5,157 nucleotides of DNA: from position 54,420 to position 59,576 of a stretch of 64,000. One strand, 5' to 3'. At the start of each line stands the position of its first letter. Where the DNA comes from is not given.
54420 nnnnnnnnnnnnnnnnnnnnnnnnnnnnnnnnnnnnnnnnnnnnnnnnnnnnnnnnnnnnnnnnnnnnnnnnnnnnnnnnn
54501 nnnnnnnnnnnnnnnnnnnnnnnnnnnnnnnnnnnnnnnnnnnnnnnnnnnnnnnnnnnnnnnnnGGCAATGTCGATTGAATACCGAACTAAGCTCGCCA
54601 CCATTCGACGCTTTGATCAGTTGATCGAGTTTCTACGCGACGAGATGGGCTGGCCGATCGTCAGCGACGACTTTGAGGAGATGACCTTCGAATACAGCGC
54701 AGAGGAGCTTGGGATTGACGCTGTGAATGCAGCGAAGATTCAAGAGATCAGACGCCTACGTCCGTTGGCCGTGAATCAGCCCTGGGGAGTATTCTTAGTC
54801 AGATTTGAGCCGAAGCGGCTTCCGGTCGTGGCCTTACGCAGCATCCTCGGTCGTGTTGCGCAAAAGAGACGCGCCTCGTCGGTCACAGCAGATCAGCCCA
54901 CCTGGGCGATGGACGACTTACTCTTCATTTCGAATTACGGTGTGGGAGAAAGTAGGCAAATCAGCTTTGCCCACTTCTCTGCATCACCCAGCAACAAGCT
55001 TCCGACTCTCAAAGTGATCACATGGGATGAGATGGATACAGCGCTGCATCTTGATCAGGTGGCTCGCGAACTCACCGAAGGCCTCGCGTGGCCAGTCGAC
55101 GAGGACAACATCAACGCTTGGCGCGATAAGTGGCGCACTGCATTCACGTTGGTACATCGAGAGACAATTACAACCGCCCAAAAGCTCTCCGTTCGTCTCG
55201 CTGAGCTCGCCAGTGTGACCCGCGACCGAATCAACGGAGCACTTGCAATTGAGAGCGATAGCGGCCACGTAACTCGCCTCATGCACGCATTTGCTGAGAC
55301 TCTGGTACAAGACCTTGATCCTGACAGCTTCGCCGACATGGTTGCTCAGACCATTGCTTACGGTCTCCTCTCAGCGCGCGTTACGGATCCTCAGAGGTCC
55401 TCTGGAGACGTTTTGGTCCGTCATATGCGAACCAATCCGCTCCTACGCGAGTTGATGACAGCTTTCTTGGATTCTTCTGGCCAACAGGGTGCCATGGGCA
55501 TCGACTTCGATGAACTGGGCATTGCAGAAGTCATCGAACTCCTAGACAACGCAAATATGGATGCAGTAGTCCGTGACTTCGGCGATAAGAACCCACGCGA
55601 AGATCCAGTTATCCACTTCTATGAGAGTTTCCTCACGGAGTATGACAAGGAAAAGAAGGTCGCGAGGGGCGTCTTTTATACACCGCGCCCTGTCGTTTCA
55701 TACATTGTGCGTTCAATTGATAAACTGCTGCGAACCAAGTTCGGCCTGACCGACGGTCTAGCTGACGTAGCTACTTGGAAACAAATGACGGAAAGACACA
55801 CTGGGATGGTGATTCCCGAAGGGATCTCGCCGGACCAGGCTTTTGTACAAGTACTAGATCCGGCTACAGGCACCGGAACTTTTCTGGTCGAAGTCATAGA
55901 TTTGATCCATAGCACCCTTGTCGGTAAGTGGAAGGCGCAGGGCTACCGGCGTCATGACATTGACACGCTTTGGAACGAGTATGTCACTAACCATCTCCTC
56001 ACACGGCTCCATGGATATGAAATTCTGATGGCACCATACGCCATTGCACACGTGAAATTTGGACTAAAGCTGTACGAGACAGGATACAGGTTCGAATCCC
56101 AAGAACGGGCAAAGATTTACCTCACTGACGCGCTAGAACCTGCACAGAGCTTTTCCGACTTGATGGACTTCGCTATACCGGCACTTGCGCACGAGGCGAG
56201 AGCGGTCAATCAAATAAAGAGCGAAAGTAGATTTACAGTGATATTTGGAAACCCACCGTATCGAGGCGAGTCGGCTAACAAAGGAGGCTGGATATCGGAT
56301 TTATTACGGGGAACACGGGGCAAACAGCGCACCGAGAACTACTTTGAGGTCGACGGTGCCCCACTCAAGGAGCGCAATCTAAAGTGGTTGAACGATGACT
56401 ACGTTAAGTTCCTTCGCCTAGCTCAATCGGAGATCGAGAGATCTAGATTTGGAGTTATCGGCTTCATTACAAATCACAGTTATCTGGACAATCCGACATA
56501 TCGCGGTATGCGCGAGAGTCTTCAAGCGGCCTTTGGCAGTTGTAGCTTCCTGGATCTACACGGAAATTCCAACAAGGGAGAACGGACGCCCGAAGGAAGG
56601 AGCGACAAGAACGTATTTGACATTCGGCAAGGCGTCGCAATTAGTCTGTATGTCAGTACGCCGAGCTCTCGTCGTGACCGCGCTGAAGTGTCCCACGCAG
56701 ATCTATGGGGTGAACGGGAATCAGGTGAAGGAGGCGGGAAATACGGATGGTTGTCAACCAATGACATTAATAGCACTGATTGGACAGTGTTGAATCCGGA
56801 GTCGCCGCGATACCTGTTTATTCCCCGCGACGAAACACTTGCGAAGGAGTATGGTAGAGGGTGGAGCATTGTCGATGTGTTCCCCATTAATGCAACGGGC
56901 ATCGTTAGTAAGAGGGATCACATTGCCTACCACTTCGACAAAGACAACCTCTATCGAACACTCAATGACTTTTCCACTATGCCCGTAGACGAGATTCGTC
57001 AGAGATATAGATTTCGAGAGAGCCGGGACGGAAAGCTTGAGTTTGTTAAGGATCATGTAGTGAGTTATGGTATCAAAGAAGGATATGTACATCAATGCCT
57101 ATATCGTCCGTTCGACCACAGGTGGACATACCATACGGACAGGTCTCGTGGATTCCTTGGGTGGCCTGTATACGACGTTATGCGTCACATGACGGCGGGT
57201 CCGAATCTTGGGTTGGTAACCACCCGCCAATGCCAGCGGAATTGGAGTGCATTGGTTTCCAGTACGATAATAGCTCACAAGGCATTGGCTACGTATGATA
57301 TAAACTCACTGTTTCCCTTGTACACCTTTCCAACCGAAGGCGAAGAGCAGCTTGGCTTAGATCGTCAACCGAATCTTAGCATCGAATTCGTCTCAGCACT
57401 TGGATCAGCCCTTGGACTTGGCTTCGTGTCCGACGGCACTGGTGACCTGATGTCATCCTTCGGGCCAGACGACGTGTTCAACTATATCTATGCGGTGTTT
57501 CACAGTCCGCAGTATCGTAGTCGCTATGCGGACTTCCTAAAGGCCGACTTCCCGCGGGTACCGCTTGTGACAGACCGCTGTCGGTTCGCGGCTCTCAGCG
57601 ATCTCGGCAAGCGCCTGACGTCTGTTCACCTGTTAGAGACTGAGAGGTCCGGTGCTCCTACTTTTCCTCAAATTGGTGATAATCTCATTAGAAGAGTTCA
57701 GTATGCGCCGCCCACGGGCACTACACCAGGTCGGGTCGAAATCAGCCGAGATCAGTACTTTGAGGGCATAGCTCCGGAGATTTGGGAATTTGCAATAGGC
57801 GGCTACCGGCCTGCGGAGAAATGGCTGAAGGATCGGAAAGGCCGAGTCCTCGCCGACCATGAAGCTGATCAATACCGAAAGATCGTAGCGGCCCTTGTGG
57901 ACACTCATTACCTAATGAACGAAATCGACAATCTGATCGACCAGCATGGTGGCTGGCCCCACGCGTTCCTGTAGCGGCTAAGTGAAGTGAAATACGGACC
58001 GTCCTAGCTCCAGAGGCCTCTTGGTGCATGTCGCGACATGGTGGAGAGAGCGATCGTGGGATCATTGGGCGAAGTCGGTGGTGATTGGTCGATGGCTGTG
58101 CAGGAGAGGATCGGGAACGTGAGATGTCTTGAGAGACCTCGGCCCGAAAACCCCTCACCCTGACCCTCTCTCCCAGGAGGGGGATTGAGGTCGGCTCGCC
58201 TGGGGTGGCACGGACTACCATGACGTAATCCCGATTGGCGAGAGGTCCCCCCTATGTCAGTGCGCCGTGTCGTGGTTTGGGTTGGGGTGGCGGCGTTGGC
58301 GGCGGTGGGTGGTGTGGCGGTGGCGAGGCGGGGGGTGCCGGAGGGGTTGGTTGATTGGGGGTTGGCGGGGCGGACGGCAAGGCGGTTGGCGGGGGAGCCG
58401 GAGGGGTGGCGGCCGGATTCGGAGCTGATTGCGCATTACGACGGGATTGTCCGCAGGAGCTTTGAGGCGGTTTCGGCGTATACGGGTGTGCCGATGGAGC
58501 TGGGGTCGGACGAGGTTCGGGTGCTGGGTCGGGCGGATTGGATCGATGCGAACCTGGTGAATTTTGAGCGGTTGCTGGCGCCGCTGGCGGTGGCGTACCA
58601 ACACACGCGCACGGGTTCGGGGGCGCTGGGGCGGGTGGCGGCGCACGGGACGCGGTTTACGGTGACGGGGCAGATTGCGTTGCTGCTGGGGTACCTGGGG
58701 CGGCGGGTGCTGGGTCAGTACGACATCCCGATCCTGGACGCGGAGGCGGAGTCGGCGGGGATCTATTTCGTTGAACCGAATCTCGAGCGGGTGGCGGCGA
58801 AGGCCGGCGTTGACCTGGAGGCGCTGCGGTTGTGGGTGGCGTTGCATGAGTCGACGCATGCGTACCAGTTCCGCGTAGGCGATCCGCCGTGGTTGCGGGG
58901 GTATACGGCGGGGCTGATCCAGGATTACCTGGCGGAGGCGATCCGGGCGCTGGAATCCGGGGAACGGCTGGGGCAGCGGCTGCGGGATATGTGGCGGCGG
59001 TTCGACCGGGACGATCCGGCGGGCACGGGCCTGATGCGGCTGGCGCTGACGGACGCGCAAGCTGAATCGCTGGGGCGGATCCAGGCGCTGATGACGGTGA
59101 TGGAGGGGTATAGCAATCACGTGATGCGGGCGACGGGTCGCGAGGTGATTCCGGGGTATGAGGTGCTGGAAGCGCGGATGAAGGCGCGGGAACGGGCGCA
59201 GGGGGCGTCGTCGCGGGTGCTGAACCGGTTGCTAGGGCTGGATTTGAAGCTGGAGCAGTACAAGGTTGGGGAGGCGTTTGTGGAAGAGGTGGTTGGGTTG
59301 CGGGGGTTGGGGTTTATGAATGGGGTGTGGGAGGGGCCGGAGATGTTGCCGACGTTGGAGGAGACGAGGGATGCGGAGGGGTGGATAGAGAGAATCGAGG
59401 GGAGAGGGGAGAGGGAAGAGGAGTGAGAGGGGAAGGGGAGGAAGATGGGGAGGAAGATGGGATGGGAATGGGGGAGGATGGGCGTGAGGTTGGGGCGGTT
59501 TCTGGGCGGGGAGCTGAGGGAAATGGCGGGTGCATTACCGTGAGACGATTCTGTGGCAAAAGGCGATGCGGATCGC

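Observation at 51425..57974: Candidate split Type ISP-like defence system: PLD-nuclease/SNF2 motor plus MTase-TRD subunit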

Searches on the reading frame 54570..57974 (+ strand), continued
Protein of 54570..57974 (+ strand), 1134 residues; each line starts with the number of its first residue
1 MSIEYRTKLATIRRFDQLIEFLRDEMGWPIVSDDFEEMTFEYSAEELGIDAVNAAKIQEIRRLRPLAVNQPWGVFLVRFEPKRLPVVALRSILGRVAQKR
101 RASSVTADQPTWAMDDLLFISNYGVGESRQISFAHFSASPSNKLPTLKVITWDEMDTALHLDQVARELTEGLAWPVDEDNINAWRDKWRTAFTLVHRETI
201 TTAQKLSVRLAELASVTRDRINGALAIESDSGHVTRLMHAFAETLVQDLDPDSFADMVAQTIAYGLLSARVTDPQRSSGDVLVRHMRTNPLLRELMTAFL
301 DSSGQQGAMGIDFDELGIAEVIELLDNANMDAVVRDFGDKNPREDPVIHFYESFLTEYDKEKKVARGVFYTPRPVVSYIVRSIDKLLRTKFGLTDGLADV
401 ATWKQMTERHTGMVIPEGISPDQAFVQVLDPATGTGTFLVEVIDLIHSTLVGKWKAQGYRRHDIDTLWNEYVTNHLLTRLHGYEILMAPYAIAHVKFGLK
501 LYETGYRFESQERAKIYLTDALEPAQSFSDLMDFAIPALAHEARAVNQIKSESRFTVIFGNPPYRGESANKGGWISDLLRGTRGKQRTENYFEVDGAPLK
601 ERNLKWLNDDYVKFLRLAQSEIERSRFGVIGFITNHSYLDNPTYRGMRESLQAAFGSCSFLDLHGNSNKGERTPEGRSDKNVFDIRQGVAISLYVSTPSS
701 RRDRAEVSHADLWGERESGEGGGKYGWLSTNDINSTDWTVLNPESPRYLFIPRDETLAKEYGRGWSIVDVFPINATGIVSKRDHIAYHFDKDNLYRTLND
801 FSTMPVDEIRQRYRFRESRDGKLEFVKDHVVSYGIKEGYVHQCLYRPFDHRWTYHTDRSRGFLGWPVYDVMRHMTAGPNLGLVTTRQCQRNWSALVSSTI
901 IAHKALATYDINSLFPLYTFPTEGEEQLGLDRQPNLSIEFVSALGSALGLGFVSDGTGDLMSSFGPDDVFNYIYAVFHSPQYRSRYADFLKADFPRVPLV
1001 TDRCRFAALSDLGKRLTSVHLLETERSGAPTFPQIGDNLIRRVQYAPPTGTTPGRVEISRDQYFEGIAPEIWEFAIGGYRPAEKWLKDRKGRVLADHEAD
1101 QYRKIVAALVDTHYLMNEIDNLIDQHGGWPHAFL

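Call 106: get_annotated_region(hit=H24, flank=3000)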
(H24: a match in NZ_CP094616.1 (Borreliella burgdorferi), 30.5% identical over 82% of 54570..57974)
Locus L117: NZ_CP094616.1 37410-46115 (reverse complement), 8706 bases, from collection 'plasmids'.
description: Borreliella burgdorferi strain B31-5A4 plasmid p56, complete sequence
organism: Borreliella burgdorferi (NCBI taxid 139)
taxonomy: Bacteria; Spirochaetota; Spirochaetia; Spirochaetales; Borreliaceae; Borreliella; Borreliella burgdorferi
host: -; source: wild tick,Whole organism,wild tick nymph; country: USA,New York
typing (MOB-suite, as given by PLSDB): non-mobilizable; replicon rep_cluster_1621
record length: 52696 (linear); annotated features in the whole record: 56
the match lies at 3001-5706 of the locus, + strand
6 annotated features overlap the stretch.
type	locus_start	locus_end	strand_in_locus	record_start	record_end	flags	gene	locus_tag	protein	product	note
CDS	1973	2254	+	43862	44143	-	-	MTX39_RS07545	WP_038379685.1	hypothetical protein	-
CDS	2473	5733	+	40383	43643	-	-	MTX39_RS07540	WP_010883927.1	type ISP restriction/modification enzyme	-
CDS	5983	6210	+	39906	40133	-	-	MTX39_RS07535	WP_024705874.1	hypothetical protein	-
CDS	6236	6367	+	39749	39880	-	-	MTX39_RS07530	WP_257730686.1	hypothetical protein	-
CDS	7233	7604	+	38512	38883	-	-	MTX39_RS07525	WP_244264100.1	hypothetical protein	-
CDS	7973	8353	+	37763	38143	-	-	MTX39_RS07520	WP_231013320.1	hypothetical protein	-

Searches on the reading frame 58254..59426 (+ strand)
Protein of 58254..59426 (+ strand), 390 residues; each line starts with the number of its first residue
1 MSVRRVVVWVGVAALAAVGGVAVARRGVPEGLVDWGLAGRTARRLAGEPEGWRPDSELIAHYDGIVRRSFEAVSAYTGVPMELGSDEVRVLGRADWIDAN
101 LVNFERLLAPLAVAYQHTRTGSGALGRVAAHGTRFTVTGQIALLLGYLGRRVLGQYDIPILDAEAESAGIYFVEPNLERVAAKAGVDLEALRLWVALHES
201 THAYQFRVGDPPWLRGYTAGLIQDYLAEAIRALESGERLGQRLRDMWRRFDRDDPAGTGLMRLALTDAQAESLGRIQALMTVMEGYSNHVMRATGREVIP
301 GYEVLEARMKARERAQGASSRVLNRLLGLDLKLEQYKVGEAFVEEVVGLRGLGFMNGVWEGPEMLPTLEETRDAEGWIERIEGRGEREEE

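Call 37: search_protein_families(library=pfam, proteins=[window:58254-59426:+], max_evalue=0.001)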
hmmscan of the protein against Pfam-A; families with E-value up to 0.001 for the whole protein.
window:58254-59426:+ (390 aa): 1 family
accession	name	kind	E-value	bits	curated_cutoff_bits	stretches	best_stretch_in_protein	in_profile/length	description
PF10103.15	Zincin_2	-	2.8e-70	237.8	25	1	33-378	1-344/344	Zincin-like metallopeptidase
